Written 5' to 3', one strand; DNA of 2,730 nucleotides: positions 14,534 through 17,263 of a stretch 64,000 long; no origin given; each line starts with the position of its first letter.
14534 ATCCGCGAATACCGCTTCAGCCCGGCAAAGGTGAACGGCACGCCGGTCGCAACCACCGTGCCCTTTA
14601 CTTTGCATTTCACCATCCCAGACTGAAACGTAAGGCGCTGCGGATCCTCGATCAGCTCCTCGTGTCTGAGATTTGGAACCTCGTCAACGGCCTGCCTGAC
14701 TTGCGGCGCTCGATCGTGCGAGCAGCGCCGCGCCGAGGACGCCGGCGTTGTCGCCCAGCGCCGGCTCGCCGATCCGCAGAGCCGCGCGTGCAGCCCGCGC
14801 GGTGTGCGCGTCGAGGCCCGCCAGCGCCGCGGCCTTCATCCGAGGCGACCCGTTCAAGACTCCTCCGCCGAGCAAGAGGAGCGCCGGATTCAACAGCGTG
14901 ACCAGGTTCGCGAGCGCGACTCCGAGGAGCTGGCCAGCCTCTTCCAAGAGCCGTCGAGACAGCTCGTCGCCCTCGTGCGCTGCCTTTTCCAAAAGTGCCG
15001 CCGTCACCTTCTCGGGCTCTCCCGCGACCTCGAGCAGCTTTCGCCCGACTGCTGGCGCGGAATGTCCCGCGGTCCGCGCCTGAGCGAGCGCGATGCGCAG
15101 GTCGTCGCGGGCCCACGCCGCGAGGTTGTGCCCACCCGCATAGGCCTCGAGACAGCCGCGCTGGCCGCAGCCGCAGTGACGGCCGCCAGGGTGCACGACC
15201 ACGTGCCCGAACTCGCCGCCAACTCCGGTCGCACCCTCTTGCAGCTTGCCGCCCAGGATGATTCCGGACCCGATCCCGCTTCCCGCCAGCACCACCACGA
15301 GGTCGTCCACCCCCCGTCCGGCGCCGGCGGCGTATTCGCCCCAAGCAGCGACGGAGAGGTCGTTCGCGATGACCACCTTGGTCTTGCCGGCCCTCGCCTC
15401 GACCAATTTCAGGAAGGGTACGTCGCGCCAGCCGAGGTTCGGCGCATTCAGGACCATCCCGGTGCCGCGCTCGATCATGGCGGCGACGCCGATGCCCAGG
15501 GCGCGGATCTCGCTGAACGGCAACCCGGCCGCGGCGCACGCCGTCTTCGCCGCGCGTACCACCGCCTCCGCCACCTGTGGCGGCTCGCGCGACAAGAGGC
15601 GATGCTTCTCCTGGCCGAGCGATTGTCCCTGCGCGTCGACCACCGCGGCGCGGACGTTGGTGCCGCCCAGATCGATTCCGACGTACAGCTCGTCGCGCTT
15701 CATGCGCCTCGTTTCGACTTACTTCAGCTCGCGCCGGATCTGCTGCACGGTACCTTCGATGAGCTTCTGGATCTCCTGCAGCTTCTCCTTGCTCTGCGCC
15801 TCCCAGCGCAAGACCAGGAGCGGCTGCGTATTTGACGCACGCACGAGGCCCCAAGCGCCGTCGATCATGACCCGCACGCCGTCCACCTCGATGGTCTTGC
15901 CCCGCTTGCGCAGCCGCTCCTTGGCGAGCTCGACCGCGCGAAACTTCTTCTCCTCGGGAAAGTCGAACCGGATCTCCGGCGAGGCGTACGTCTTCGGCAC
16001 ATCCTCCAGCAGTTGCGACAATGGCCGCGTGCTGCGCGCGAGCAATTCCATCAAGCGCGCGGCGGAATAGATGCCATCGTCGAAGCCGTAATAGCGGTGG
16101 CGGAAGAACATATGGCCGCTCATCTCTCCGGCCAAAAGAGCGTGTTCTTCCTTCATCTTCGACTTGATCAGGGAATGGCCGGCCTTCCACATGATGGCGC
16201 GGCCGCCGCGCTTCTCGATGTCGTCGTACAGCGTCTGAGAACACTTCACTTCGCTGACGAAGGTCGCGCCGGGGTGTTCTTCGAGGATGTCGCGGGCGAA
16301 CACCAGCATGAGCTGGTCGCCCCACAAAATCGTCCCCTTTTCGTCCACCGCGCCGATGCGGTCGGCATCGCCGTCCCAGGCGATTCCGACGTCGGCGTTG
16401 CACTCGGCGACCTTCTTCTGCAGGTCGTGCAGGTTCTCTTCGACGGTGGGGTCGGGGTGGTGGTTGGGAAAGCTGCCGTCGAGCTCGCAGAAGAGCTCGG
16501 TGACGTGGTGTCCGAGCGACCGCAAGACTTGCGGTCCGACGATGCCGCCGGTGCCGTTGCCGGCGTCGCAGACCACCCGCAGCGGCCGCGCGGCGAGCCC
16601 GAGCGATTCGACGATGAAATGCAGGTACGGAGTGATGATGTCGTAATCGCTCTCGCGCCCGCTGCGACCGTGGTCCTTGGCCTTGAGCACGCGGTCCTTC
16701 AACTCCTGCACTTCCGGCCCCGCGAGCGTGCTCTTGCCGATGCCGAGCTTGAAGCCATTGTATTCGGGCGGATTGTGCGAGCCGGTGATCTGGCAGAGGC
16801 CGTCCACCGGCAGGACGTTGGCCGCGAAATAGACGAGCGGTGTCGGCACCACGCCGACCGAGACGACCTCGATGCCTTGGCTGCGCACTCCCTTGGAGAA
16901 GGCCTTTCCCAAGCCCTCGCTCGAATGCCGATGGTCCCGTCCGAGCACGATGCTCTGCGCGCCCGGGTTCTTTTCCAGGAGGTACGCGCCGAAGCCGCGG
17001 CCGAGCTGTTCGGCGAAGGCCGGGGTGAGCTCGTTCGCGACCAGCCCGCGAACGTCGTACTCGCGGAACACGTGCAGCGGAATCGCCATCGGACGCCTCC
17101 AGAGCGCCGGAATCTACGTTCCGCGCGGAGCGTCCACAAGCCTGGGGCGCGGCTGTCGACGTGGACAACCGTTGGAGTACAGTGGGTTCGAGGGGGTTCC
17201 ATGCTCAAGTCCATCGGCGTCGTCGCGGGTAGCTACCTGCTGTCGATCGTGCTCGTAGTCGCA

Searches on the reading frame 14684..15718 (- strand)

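Call 53: search_protein_families(library=pfam, proteins=[window:14684-15718:-], max_evalue=0.0001)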
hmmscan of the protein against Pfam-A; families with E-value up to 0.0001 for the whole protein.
window:14684-15718:- (344 aa): 2 families
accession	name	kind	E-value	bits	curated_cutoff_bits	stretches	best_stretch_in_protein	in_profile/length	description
PF00480.26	ROK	-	1.5e-61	209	22.9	1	12-335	1-292/294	ROK family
PF01869.26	BcrAD_BadFG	-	2.8e-05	24.2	31.5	1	13-79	1-70/271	BadF/BadG/BcrA/BcrD ATPase family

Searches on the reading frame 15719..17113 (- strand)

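Call 53: search_protein_families(library=pfam, proteins=[window:15719-17113:-], max_evalue=0.0001)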
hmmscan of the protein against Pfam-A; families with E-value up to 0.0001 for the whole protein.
window:15719-17113:- (464 aa): 4 families
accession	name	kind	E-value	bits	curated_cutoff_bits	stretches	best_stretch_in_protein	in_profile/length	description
PF02878.22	PGM_PMM_I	-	9.9e-34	116.4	22.5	1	15-143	3-132/138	Phosphoglucomutase/phosphomannomutase, alpha/beta/alpha domain I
PF02880.22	PGM_PMM_III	-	1e-28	100.2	20.7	1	264-376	1-115/115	Phosphoglucomutase/phosphomannomutase, alpha/beta/alpha domain III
PF02879.22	PGM_PMM_II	-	1.1e-25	90.5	29.3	1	162-260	2-103/103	Phosphoglucomutase/phosphomannomutase, alpha/beta/alpha domain II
PF00408.26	PGM_PMM_IV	-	3.3e-11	43.5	23.1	1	380-450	1-63/68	Phosphoglucomutase/phosphomannomutase, C-terminal domain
